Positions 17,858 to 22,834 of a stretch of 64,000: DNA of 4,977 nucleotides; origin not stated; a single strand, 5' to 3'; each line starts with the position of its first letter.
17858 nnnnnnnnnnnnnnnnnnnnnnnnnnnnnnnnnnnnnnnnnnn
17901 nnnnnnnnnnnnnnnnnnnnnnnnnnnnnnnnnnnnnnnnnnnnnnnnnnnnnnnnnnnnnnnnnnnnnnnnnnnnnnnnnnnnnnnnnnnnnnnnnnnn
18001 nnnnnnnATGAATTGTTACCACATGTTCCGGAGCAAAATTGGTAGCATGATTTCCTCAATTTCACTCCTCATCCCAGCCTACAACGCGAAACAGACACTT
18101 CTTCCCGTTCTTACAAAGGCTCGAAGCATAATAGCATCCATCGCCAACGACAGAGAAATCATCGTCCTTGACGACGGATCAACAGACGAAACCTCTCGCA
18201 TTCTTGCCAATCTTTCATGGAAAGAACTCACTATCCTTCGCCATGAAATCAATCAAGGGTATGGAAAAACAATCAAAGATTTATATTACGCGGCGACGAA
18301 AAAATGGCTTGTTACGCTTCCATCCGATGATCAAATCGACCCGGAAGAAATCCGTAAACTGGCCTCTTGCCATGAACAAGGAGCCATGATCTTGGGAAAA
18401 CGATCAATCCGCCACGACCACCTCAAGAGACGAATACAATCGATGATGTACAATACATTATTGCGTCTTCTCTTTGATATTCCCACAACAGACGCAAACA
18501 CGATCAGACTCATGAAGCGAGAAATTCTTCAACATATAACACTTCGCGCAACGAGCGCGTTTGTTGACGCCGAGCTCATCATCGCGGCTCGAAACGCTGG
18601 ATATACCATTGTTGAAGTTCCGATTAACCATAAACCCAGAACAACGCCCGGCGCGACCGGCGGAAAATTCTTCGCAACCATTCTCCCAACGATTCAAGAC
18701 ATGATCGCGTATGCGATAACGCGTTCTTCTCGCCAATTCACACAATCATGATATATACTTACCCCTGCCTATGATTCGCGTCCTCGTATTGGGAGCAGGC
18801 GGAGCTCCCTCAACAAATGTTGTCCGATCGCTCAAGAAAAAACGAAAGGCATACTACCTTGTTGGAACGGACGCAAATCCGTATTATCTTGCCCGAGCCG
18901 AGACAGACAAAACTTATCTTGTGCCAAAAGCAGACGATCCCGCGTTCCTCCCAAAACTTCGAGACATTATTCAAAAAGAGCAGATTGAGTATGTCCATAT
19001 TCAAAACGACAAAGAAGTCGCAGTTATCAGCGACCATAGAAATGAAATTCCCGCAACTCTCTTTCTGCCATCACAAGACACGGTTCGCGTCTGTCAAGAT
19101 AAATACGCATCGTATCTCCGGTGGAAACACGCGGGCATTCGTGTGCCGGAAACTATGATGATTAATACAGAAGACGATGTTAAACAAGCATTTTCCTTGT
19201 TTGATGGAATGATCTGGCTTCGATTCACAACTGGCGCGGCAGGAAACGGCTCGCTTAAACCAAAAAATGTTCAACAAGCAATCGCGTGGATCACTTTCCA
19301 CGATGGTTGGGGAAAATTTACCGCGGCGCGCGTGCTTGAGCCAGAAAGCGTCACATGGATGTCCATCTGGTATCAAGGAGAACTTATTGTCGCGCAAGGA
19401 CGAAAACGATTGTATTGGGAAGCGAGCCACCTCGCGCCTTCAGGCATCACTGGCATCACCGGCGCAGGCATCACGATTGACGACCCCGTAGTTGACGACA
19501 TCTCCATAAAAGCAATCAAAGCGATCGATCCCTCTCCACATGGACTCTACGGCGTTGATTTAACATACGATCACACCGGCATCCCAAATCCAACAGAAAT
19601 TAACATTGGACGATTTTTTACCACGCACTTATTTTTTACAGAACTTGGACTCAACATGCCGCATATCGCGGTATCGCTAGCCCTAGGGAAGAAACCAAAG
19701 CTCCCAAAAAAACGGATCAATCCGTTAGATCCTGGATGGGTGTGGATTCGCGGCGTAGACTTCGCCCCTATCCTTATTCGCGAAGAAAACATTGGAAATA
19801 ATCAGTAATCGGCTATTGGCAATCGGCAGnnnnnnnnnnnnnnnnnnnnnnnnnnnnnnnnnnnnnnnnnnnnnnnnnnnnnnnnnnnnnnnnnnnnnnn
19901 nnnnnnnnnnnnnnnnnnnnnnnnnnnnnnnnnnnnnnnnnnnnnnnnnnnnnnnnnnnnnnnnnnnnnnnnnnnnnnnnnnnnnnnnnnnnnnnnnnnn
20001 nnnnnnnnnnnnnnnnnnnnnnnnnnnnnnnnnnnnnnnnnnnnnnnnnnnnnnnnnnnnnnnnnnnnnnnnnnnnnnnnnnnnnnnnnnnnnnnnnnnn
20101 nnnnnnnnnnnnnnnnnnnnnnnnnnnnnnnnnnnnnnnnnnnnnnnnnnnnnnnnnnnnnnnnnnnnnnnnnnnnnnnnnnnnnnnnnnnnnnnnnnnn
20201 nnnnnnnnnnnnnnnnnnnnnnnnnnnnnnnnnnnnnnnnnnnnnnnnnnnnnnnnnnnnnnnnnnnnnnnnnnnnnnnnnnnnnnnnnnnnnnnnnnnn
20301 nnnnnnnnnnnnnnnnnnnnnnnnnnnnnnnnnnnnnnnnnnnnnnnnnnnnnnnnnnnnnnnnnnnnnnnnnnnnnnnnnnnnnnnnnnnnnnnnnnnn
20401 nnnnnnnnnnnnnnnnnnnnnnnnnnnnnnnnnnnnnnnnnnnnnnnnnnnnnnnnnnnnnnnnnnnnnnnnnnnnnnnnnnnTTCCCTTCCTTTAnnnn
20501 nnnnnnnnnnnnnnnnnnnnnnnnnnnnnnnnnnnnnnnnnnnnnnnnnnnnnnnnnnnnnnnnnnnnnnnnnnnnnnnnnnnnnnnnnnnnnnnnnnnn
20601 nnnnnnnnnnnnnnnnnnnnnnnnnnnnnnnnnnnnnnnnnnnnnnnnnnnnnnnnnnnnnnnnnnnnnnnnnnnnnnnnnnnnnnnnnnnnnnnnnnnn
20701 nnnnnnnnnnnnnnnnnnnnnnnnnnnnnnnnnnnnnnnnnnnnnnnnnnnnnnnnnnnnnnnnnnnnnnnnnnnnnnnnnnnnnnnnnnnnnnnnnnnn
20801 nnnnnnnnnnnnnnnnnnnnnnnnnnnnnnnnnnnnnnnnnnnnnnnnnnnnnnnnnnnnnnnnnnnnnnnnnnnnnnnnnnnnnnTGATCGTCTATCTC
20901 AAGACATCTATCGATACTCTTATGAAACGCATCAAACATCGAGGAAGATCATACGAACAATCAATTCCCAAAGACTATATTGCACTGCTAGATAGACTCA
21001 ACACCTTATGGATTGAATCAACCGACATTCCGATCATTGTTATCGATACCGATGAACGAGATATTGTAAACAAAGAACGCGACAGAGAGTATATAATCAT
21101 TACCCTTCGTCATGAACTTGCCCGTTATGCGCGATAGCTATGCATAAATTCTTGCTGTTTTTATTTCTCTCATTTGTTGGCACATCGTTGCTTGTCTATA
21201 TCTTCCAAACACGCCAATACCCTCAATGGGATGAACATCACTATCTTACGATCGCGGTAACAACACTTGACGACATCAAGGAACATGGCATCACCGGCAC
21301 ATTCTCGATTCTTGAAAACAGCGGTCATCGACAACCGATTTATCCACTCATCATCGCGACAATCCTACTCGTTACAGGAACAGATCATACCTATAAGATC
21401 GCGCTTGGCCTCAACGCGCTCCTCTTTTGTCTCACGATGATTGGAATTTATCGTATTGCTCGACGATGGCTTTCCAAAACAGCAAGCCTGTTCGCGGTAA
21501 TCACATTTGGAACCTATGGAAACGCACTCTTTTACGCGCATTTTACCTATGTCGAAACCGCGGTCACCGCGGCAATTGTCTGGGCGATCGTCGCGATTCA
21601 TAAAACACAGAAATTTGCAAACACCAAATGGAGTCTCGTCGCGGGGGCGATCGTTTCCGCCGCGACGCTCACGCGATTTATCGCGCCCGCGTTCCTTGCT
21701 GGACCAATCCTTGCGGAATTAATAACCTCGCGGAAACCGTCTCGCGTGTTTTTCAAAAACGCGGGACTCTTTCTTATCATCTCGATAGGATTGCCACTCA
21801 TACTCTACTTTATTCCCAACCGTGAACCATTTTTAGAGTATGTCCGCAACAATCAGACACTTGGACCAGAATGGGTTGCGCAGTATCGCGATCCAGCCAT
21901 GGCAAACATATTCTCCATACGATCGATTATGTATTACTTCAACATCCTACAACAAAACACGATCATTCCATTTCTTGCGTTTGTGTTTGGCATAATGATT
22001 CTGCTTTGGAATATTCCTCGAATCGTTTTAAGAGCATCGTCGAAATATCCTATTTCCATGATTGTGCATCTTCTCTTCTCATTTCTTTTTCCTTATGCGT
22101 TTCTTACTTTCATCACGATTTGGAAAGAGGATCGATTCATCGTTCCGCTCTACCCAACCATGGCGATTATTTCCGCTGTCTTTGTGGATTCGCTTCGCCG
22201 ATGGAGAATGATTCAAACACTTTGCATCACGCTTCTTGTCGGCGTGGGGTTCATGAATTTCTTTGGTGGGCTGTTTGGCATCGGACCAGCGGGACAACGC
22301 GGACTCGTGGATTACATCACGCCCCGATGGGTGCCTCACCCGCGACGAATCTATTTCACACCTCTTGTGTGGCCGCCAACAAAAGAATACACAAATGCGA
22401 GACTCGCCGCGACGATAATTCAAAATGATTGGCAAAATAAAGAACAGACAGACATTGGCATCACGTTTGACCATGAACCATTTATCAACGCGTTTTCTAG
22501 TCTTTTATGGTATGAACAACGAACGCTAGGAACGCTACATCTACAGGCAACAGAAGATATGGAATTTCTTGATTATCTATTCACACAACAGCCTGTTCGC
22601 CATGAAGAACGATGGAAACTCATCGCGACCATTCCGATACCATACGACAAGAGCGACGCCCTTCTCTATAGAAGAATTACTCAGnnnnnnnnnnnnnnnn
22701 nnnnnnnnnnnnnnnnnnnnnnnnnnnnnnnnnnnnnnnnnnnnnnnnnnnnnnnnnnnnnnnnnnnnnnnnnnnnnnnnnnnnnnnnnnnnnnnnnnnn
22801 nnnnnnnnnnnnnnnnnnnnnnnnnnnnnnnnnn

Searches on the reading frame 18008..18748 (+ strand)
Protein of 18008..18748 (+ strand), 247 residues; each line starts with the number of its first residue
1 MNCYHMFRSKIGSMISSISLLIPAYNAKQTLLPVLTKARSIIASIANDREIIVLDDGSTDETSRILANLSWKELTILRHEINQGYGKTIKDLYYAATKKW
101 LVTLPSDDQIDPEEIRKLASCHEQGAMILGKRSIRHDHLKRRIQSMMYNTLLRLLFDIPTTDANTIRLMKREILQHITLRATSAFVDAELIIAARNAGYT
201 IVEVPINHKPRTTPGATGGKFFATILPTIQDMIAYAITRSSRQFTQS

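Call 13: search_protein_families(library=pfam, proteins=[window:18008-18748:+], max_evalue=0.01)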
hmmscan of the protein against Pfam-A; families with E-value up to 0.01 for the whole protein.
window:18008-18748:+ (247 aa): 4 families
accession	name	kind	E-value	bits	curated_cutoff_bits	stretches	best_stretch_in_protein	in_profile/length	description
PF00535.33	Glycos_transf_2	-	9.7e-22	78.1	23.3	1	19-177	1-167/168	Glycosyl transferase family 2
PF13641.12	Glyco_tranf_2_3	-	1e-05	26.1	27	1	18-141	3-130/230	Glycosyltransferase like family 2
PF13704.12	Glyco_tranf_2_4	-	0.0064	17.4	27.5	0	49-84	20-53/98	Glycosyl transferase family 2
PF02434.22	Fringe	-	0.0086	15.9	21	0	89-139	78-129/250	Fringe-like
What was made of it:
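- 18008..18751 (+): Short GT2 (247 aa), DPM1/ArnC/dolichyl-P-hexose-transferase-like: candidate polyprenyl-phosphate-sugar synthase. Pfam GT2 (call 13).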

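Call 52: search_protein_families(library=ncbifam, proteins=[window:18008-18748:+], max_evalue=0.01)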
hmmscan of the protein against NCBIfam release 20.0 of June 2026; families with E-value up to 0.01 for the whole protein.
window:18008-18748:+ (247 aa): 18 families
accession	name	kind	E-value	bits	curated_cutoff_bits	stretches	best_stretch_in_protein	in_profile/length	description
NF007986.1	PRK10714.1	equivalog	1e-17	64.1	529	1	15-212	5-204/316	undecaprenyl-phosphate 4-deoxy-4-formamido-L-arabinose transferase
TIGR04182.1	glyco_TIGR04182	equivalog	1.4e-10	41.1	325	1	18-217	2-199/293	S-layer glycoprotein N-glycosyltransferase AglJ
TIGR03937.1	PgaC_IcaA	equivalog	2.1e-10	40.1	422.3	1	14-116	43-144/407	poly-beta-1,6-N-acetyl-D-glucosamine synthase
TIGR04283.1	glyco_like_mftF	equivalog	1.9e-09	37.5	182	1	18-162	1-138/221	TIGR04283 family arsenosugar biosynthesis glycosyltransferase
NF041391.1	DPhHxTase_Halo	equivalog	5.2e-09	35.4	375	1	24-212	3-187/213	dolichyl-phosphate hexose transferase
NF007482.0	PRK10073.1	equivalog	3.3e-08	32.9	423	1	16-120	6-108/334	glycosyltransferase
NF058614.1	PPMAGASynPpgS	equivalog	4.5e-08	32.8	370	1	20-207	4-195/226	polyprenyl-phospho-N-acetylgalactosaminyl synthase PpgS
NF047588.1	GlcsyltransPgfSStrep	equivalog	1.6e-07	30.8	500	1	18-177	3-167/308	glycosyltransferase PgfS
NF047683.1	TeichurnBiosyTuaG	equivalog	3.4e-07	30.2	400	1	17-117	7-106/252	teichuronic acid biosynthesis protein TuaG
TIGR03111.1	glyc2_xrt_Gpos1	hypoth_equivalog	5.4e-07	28.7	363.95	1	5-126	38-160/439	TIGR03111 family XrtG-associated glycosyltransferase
TIGR03965.1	mycofact_glyco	equivalog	2e-06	27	280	1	13-87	71-144/467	mycofactocin biosynthesis glycosyltransferase MftF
NF050050.1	ProtGlycPglI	equivalog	2.3e-06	27.2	500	1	17-137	3-124/306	GalNAc(5)-diNAcBac-PP-undecaprenol beta-1,3-glucosyltransferase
NF010496.0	PRK13915.1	equivalog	3.4e-06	26.4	262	1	16-65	31-80/307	glucosyl-3-phosphoglycerate synthase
NF038302.1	EPS_HpsE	equivalog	1.1e-05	24.5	300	1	18-86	3-75/307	hormogonium polysaccharide biosynthesis glycosyltransferase HpsE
NF041875.1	EPS_EpsD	equivalog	2.4e-05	23.9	370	1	18-126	1-108/325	exopolysaccharide biosynthesis glycosyltransferase EpsD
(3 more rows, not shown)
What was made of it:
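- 18008..18751 (+): Weak NCBIfam hits to ArnC, AglJ, dolichyl-P-hexose transferase and PpgS, all below cutoffs (call 52).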

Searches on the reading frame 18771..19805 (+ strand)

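Call 13: search_protein_families(library=pfam, proteins=[window:18771-19805:+], max_evalue=0.01)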
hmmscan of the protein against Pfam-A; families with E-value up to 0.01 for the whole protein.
window:18771-19805:+ (345 aa): 1 family
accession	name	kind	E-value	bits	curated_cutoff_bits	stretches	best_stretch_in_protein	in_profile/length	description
PF21360.3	PylC-like_N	-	1.9e-10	41.2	27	1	5-93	2-88/96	PylC-like, N-terminal domain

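Call 52: search_protein_families(library=ncbifam, proteins=[window:18771-19805:+], max_evalue=0.01)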
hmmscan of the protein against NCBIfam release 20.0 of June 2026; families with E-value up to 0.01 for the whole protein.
window:18771-19805:+ (345 aa): 8 families
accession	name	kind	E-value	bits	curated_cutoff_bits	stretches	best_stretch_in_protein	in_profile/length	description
NF009402.0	PRK12767.1-1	equivalog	3.6e-22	78.6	218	1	1-140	2-146/329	carbamoyl phosphate synthase-like protein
NF009406.0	PRK12767.1-5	equivalog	2.6e-11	43.1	271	1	3-165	4-165/327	carbamoyl phosphate synthase-like protein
NF009405.0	PRK12767.1-4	equivalog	1.4e-10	40.7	390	1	4-166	3-165/320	carbamoyl phosphate synthase-like protein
NF009403.0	PRK12767.1-2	equivalog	6.4e-10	38.7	286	1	19-133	13-130/342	carbamoyl phosphate synthase-like protein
NF009404.0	PRK12767.1-3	equivalog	7.3e-09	35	316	1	30-130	28-131/344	carbamoyl phosphate synthase-like protein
NF005315.0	PRK06849.1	equivalog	4e-07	29.4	406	1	3-139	6-145/389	hypothetical protein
TIGR02144.1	LysX_arch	equivalog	0.0022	17.1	275.6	0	101-141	78-118/281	lysine biosynthesis protein LysX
TIGR00768.1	rimK_fam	subfamily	0.0059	16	143.4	0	101-170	78-147/276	RimK family alpha-L-glutamate ligase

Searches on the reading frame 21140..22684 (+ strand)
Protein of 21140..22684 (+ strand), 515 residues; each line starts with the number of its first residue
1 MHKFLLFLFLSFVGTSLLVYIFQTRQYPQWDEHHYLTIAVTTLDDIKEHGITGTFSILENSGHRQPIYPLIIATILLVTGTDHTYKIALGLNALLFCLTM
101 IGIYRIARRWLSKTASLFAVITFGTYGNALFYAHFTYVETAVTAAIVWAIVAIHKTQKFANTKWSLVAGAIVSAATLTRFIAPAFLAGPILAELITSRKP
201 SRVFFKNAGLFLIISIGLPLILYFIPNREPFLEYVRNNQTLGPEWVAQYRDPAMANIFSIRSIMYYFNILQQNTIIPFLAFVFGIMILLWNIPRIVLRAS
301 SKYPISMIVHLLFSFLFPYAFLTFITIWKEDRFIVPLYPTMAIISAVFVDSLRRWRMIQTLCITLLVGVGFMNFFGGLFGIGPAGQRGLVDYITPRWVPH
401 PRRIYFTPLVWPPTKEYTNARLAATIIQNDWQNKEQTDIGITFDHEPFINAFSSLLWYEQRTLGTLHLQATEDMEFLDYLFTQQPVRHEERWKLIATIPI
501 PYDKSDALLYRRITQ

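Call 13: search_protein_families(library=pfam, proteins=[window:21140-22684:+], max_evalue=0.01)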
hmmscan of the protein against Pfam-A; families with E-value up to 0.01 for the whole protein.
window:21140-22684:+ (515 aa): 2 families
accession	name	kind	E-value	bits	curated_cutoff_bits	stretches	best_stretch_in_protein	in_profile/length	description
PF13231.12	PMT_2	-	1.9e-09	38.4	26.1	1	66-221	4-154/160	Dolichyl-phosphate-mannose-protein mannosyltransferase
PF03901.23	Glyco_transf_22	-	6.4e-07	29.3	23.8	1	258-375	252-361/414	Alg9-like mannosyltransferase family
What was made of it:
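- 21140..22687 (+): A further GT-C enzyme (PMT_2 / Glyco_transf_22-like, 515 aa). Pfam PF13231 E=1.9e-9 and PF03901 E=6e-7 (call 13).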

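Call 52: search_protein_families(library=ncbifam, proteins=[window:21140-22684:+], max_evalue=0.01)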
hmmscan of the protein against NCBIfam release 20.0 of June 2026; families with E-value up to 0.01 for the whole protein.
window:21140-22684:+ (515 aa): 0 families
